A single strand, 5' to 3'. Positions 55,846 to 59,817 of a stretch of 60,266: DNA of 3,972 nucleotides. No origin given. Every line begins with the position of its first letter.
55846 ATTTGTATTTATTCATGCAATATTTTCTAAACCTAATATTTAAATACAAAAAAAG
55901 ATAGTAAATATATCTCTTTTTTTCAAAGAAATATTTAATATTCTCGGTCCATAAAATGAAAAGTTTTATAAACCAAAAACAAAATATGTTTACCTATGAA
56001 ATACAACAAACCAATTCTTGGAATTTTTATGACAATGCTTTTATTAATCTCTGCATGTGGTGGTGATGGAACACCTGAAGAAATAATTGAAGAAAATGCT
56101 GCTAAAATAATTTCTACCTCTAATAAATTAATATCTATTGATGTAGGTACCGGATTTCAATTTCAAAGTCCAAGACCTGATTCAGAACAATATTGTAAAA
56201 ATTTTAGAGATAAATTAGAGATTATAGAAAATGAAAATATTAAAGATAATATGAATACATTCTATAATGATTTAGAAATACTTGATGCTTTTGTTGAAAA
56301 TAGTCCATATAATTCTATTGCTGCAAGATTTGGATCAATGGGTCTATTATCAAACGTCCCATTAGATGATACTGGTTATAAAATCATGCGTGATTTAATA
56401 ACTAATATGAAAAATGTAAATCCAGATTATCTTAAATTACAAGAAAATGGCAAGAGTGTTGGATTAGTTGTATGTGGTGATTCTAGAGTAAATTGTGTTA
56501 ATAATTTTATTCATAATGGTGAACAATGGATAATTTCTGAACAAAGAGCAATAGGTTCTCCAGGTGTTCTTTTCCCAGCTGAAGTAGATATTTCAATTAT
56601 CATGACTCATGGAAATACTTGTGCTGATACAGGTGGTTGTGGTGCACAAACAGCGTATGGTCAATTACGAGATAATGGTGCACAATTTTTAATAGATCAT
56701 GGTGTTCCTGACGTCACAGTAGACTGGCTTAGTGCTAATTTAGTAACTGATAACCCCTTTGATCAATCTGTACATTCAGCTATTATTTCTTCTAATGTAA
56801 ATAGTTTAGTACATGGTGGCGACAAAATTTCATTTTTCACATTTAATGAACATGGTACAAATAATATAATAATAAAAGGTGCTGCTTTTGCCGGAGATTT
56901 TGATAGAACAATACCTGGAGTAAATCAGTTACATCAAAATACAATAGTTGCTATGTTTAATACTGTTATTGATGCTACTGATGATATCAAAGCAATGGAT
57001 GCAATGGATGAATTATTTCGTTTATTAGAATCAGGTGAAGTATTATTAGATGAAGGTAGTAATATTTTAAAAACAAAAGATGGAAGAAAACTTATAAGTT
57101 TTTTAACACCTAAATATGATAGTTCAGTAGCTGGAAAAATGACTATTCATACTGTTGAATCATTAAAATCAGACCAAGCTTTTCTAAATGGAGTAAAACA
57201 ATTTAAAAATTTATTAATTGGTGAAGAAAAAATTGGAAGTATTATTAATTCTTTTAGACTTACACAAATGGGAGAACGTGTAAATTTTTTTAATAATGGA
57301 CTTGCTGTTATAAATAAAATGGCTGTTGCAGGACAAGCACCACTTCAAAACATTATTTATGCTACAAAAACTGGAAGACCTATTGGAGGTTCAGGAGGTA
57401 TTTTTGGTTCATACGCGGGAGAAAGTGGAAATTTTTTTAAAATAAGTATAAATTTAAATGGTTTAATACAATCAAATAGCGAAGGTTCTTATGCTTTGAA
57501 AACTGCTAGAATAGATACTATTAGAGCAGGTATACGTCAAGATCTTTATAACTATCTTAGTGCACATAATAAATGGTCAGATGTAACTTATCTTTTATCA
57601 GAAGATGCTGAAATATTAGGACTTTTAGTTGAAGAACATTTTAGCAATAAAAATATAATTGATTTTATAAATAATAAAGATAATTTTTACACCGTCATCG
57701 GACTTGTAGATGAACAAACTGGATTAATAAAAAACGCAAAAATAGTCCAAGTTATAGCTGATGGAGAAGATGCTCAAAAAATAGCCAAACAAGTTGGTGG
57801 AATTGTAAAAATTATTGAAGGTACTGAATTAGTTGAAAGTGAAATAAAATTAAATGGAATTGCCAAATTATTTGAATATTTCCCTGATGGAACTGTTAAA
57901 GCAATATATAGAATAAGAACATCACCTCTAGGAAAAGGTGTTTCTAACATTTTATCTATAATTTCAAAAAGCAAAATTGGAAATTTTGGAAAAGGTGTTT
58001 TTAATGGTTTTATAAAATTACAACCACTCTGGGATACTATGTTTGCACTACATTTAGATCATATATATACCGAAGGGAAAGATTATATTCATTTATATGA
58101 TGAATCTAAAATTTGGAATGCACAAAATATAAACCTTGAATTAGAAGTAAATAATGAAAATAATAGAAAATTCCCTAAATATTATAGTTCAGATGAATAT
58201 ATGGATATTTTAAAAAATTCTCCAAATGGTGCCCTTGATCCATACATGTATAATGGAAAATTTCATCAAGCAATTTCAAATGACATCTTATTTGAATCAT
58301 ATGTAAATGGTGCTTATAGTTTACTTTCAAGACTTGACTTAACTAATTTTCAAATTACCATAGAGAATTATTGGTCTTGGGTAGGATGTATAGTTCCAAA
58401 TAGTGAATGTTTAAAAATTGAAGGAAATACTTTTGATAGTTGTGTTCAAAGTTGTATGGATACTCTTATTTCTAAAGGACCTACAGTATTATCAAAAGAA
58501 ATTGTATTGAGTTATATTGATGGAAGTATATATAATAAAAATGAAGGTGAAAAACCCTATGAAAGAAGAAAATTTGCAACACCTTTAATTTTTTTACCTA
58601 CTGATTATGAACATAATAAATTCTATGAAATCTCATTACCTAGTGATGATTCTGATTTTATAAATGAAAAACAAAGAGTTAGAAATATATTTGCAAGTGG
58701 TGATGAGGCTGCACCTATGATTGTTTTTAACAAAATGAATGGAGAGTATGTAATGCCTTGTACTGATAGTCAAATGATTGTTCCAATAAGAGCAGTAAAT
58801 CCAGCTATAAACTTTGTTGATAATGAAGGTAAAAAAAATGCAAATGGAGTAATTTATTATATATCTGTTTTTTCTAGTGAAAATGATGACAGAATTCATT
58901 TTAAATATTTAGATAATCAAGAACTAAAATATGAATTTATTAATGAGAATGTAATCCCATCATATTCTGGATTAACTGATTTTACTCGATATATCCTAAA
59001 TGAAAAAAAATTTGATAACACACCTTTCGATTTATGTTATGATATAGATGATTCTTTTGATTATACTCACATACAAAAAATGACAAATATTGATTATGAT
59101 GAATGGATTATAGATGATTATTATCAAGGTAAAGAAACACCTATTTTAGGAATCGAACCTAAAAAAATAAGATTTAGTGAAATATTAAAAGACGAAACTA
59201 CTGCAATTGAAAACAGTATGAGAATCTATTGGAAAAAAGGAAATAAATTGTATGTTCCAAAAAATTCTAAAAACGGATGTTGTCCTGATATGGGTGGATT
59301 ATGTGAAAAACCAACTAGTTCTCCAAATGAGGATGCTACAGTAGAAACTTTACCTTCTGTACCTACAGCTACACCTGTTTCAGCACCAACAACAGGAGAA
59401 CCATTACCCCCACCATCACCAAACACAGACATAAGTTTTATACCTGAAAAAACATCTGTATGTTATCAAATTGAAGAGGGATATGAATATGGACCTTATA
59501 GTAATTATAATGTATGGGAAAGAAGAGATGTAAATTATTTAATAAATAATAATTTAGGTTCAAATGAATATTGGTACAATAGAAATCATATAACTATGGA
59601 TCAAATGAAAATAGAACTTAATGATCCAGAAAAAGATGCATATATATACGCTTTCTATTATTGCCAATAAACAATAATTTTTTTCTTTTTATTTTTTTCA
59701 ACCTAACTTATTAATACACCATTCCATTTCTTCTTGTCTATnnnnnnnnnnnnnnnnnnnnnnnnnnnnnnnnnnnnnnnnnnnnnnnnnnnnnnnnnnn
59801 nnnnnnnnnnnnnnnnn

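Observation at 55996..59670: Giant lipoprotein carrying a beta-carbonic-anhydrase-like Zn site and a degenerate second copy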

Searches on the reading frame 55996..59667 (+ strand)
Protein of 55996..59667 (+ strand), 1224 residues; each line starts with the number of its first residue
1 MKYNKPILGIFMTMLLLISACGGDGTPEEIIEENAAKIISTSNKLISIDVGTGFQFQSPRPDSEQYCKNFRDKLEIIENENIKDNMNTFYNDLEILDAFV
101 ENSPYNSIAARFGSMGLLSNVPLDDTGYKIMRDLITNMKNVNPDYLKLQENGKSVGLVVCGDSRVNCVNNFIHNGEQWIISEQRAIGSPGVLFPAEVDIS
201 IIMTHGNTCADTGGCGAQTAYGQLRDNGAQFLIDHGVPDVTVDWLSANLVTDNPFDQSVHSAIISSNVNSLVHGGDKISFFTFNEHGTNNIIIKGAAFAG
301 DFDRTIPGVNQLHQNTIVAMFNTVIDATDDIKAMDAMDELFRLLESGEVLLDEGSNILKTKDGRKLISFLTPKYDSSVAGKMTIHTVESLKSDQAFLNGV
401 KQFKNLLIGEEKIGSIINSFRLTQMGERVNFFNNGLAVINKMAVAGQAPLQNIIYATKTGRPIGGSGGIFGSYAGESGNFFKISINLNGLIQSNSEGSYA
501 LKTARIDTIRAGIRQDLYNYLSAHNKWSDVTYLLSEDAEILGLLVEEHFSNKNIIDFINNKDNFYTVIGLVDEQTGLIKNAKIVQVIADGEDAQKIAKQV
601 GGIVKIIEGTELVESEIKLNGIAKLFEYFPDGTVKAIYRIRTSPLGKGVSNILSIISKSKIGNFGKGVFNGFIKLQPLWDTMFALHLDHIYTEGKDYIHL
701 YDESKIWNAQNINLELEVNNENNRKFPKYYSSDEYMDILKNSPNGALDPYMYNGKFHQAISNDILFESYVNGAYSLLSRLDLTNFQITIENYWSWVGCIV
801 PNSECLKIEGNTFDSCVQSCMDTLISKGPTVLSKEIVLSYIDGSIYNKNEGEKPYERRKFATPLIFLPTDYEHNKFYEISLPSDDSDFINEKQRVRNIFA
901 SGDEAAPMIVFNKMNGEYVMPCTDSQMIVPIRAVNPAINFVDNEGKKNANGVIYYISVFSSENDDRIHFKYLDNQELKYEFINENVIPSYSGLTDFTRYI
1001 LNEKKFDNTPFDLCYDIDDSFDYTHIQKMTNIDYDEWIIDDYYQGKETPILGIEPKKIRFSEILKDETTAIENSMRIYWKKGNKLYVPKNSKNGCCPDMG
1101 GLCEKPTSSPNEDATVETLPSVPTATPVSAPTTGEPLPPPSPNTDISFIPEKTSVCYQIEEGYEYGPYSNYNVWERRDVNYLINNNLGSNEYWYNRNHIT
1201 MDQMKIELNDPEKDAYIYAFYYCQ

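Call 4: search_protein_families(library=pfam, proteins=[window:55996-59667:+], max_evalue=10)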
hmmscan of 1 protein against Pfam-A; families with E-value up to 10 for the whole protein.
window:55996-59667:+ (1224 aa): 1 family
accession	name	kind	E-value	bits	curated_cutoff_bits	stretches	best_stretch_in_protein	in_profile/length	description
PF23147.2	GDH2_N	-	0.14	12.8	27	1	72-110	16-54/65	NAD-dependent glutamate dehydrogenase, N-terminal domain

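Call 5: search_protein_families(library=ncbifam, proteins=[window:55996-59667:+], max_evalue=10)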
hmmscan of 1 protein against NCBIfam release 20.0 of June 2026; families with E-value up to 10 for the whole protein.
window:55996-59667:+ (1224 aa): 2 families
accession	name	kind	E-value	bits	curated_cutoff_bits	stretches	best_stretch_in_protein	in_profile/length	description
NF009918.0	PRK13378.1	equivalog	0.023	14.9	161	1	551-604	37-89/118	protocatechuate 4,5-dioxygenase subunit alpha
NF002063.0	PRK00893.1-3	equivalog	0.12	12.1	171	1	506-587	13-88/142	aspartate carbamoyltransferase regulatory subunit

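Call 6: search_solved_structures(query=window:55996-59667:+, max_evalue=10)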
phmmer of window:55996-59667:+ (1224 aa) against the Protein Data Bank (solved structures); distinct sequences matched with E-value up to 10: 0.

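Call 37: search_protein_representatives(protein=window:56068-59667:+)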
Query: 1200 residues. Proteins with E-value up to 0.001 (for the whole library): 17; up to 1e-10: 11; up to 1e-30: 2. The best 17 are listed.
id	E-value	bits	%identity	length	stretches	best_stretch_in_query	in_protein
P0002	0.0e+00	2767.7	100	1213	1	1-1200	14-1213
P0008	1.2e-42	162.2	32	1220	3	804-1009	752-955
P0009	1.1e-26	109.3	95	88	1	1-60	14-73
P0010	2.4e-26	108.2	30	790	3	111-272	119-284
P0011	6.9e-16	73.6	30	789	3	124-253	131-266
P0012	4.7e-15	70.8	31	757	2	121-262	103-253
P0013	3.2e-14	68.1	34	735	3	123-254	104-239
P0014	1.1e-13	66.3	29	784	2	121-253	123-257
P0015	1.6e-12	62.5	33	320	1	123-272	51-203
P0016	7.2e-12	60.3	32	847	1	78-253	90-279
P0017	1.7e-11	59.0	29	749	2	124-271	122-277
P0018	5.7e-09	50.7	29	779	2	124-259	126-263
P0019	7.3e-08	47.0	34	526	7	905-959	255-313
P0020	1.1e-05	39.8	31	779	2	113-259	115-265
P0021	3.2e-05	38.2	33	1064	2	90-254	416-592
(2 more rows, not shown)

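Call 51: find_related_loci(query=A5, collection=genome_contigs, flank=6000)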
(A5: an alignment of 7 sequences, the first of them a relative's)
Query A5 (757 aa) in genome_contigs; peptide patterns used: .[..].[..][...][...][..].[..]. (x = any residue, [..] = any of these).
6 stretches matched a pattern; 1 encode a relative of the query (tblastn E <= 1e-3); 1 distinct loci.
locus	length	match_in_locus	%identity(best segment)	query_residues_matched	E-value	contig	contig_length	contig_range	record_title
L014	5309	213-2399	41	3-716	0e+0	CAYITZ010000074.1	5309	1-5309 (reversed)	MAG TPA_asm: uncultured Gammaproteobacteria bacterium isolate ERP119705_co4_438 genome assembly, contig: NODE_17240_leng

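Call 52: find_encoding_contigs(protein=P0012, flank=8000, max_places=4)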
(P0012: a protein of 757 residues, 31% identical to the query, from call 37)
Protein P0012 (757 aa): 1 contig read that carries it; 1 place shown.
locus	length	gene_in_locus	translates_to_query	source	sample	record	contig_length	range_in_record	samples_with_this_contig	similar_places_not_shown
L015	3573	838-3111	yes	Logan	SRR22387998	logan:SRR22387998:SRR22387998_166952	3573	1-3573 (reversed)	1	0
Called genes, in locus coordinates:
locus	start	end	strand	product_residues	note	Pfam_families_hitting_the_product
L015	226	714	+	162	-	-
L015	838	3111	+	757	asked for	-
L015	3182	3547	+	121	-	PF20393:Pro_CA_2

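Call 54: search_protein_families(library=pfam, alignment_id=A4, max_evalue=1)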
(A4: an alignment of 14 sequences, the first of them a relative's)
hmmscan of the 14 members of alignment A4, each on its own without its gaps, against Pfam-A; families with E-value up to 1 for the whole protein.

A. member 1, P0012 (757 aa): 1 family
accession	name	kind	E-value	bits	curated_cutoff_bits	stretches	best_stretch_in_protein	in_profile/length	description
PF24303.1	DUF7485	-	0.0095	15.9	27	1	174-277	142-247/284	Domain of unknown function (DUF7485)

B. families by the number of members that match (of 14 scanned): 6 families
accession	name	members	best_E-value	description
PF24303.1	DUF7485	1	0.0095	Domain of unknown function (DUF7485)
PF23275.1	TPR_23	1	0.034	ESX-1 secretion-associated protein EspA-like, TPR repeats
PF23147.2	GDH2_N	1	0.14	NAD-dependent glutamate dehydrogenase, N-terminal domain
PF18779.7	LRR_RI_capping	1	0.19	Capping Ribonuclease inhibitor Leucine Rich Repeat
PF17774.7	YlmH_RBD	1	0.24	Putative RNA-binding domain in YlmH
PF22560.2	GMT-wHTH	1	0.32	GMT-like wHTH domain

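Call 55: find_encoding_contigs(protein=P0010, flank=8000, max_places=4)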
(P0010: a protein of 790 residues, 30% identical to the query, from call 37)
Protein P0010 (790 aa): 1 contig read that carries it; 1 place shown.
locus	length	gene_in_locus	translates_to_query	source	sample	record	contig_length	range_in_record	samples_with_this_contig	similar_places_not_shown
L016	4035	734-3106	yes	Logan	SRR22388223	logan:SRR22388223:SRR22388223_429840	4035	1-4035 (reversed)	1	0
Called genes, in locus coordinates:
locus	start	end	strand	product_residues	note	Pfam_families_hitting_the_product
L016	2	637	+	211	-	?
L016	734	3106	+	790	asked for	-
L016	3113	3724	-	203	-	-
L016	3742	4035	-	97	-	?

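Call 64: find_homologous_proteins(query=A5, max_evalue=0.001)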
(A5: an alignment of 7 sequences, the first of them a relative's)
Query A5 (7 sequences) (757 aa, profile of the alignment): 4 proteins with E <= 0.001 among 8000 candidates.
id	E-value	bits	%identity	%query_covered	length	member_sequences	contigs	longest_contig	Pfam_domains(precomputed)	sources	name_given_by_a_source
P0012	0.0e+0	1187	100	100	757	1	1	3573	-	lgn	-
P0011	0.0e+0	1186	46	91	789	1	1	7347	-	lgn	-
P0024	0.0e+0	1036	44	94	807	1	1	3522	-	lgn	-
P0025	2.2e-187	643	38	94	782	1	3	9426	-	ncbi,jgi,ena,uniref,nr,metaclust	ncbi:MAG: hypothetical protein UR89_C0016G0006 [Candidatus Roizmanbacteria bacterium GW2011_GWA2_35_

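Call 102: find_encoding_contigs(protein=P0008, flank=5000, max_places=3)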
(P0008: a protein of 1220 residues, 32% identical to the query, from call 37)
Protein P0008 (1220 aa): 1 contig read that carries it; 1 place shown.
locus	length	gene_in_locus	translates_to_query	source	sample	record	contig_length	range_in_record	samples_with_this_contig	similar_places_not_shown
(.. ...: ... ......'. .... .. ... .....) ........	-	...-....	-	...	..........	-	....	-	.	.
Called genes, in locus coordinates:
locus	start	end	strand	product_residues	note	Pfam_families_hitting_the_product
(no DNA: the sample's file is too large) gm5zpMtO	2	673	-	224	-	?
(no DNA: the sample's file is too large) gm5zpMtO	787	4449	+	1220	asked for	-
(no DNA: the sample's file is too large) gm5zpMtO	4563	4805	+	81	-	?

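Call 104: find_encoding_contigs(protein=P0025, flank=8000, max_places=3)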
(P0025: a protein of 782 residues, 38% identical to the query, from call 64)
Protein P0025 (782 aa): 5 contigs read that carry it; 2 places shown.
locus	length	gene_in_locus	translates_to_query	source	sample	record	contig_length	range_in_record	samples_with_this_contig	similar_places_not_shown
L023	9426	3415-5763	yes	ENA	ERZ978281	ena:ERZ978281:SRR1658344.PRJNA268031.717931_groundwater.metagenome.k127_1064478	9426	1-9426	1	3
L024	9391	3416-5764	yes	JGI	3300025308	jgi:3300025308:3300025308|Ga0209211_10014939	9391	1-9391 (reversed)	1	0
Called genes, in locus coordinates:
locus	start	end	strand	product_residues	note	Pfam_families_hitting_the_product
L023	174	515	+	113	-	PF18924:DUF5674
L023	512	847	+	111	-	-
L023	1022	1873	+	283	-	-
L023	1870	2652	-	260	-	PF00561:Abhydrolase_1, PF12146:Hydrolase_4 (weak)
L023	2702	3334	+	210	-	-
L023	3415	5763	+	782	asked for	-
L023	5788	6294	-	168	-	-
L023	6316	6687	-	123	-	PF06541:ABC_trans_CmpB (weak)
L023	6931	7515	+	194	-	-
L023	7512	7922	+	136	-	-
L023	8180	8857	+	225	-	PF13483:Lactamase_B_3, PF12706:Lactamase_B_2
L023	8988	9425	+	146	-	?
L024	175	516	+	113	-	PF18924:DUF5674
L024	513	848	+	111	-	-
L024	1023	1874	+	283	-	-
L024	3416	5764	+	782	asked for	-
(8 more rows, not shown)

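Call 105: find_encoding_contigs(protein=P0011, flank=8000, max_places=3)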
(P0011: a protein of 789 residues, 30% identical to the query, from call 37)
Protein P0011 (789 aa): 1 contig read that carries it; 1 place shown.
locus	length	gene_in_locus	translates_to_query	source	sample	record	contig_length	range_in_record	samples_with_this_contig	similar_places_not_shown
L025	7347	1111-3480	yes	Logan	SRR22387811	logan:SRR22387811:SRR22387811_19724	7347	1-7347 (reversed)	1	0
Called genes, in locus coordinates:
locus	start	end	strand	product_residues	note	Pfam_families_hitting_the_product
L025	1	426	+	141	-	?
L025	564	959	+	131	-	-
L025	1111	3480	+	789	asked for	-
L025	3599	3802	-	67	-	-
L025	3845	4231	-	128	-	PF20393:Pro_CA_2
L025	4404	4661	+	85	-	PF14076:DUF4258 (weak)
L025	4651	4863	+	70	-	PF10049:DUF2283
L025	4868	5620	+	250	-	PF04402:SIMPL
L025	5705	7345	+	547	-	?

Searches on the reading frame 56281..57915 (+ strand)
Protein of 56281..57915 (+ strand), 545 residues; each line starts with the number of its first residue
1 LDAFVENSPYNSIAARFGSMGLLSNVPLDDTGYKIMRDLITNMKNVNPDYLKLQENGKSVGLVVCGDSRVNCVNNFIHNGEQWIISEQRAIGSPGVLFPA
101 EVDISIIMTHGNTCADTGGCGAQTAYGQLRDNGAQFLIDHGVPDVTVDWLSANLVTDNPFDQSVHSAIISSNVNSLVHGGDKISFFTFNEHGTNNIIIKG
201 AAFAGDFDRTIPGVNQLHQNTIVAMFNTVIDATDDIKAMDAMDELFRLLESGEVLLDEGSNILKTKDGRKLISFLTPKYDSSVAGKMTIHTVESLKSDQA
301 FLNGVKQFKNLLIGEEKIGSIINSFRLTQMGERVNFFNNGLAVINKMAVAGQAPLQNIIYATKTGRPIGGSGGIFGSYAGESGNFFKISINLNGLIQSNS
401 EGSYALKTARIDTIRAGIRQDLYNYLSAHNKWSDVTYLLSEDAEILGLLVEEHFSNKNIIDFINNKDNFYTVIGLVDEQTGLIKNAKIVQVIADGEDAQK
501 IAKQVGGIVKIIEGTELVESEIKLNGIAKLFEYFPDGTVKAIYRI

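Call 56: predict_structure(alignment_id=A3)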
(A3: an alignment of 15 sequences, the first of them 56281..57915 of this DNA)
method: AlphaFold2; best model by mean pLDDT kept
length: 545 residues; sequences in the alignment: 15
mean_pLDDT: 56.1   pTM: 0.59
mean pLDDT of the five models: 56.1, 55.7, 54.5, 52.4, 50.5
residues with pLDDT >= 90: 5; 70-90: 180; 50-70: 138; < 50: 222
segments of 3 or more residues with pLDDT < 50: 1-23, 113-117, 181-197, 205-242, 270-291, 304-351, 365-371, 396-409, 494-496, 505-545
pLDDT, mean of each block of 10 residues (from residue 1): 32 40 59 79 75 76 72 64 77 75 69 53 82 87 74 79 73 66 31 43 43 27 27 33 53 55 55 36 36 54 47 40 38 32 39 72 54 65 74 50 41 60 57 80 80 75 72 80 74 53 42 26 33 34 36
secondary structure, 60 per line:
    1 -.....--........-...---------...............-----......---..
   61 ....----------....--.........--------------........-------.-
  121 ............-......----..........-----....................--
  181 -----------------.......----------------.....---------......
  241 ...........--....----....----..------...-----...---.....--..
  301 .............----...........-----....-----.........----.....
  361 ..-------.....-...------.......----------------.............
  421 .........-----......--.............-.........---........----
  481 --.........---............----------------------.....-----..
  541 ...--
elements in order: H2-6 H9-16 H30-44 H50-55 E59-64 E75-78 E81-89 E104-111 H121-132 H134-139 H144-153 H159-178 E198-204 H221-225 H235-251 E254-257 E262-265 E278-280 E286-288 H292-296 H299-313 H318-328 H334-337 H343-351 E356-362 H370-374 E385-391 H408-429 E435-440 H443-455 H457-465 E469-476 E483-491 H495-506 E529-533 E539-543

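Call 61: fold_search(model_id=the predicted structure, library=pdb)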
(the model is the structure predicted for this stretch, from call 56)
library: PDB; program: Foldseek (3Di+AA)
matches with E <= 10: 440; with E <= 0.001: 0
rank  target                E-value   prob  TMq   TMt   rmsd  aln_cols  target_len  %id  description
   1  2h3h_B                6.1e-02  0.20  0.11  0.17  11.0       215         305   11  Crystal structure of the liganded form of Thermotoga maritima glucose binding protein (released 2007-05-22)
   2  2qvc_A                7.6e-02  0.16  0.11  0.17  13.0       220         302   11  Crystal structure of a periplasmic sugar ABC transporter from Thermotoga maritima (released 2007-08-28)
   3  5ccb_B                1.5e-01  0.12  0.12  0.16  19.1       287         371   11  Crystal structure of human m1A58 methyltransferase in a complex with tRNA3Lys and SAH (released 2015-11-04)
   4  2h3h_A                2.2e-01  0.13  0.11  0.16  11.1       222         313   11  Crystal structure of the liganded form of Thermotoga maritima glucose binding protein (released 2007-05-22)
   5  4ru1_C                2.3e-01  0.20  0.13  0.21  10.6       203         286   10  Crystal structure of carbohydrate transporter ACEI_1806 from Acidothermus cellulolyticus 11B, TARGET EFI-510965, in co (released 2014-12-17)
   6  8fva_AAA              2.3e-01  0.10  0.10  0.10  17.0       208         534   10  E coli. CTP synthase in complex with F-araCTP (released 2023-05-24)
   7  8fv6_AAA              2.6e-01  0.08  0.10  0.10  16.9       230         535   10  E coli. CTP synthase in complex with dF-dCTP (released 2023-05-24)
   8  5l2e_A                2.6e-01  0.07  0.09  0.08  12.8       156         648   12  Crystal structure of rat Glutamate receptor delta-2 extracellular domain (released 2016-12-28)
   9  1s1m_A                4.1e-01  0.03  0.12  0.12  21.2       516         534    9  Crystal Structure of E. Coli CTP Synthetase (released 2004-06-15)
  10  8yyq                  4.3e-01  0.10  0.12  0.14  10.1       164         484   12  Structure of the HitB F328L mutant (released 2024-06-05)
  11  4jgi_B                4.3e-01  0.07  0.09  0.18  16.7       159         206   15  1.5 Angstrom crystal structure of a novel cobalamin-binding protein from Desulfitobacterium hafniense DCB-2 (released 2013-08-07)
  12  8fve_A                4.6e-01  0.06  0.10  0.10  16.7       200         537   11  E coli. CTP synthase in complex with CTP (potassium malonate + 100 mM MgCl2) (released 2023-05-24)
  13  3nyq                  4.8e-01  0.16  0.12  0.14   9.7       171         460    7  Malonyl-CoA Ligase Ternary Product Complex with Methylmalonyl-CoA and AMP bound (released 2011-03-30)
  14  3sso_B                4.8e-01  0.10  0.12  0.16  13.9       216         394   10  MycE Methyltransferase from the Mycinamycin Biosynthetic Pathway in Complex with Mg and SAH, Crystal form 2 (released 2011-08-24)
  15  5oiu_B                5.1e-01  0.05  0.10  0.12  13.2       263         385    9  Crystal structure of PilF type IV pilus assembly ATPase from Thermus thermophilus (released 2018-08-08)
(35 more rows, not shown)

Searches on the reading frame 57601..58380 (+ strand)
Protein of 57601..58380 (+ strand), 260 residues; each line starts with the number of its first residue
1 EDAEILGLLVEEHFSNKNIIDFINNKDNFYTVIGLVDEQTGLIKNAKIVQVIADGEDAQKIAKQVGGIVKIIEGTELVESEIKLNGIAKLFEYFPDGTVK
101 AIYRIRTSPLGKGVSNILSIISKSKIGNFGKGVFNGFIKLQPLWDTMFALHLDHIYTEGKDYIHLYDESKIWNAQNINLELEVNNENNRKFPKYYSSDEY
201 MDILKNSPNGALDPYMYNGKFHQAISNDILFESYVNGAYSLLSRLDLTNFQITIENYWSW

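Call 23: search_protein_families(library=pfam, proteins=[window:57601-58380:+], max_evalue=10)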
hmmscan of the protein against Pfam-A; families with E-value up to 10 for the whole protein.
window:57601-58380:+ (260 aa): 1 family
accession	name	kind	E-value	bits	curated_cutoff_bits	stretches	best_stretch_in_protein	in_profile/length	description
PF21379.2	Gp6-like_1st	-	0.25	11.6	27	1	213-238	34-59/74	Baseplate wedge protein gp6-like, helical domain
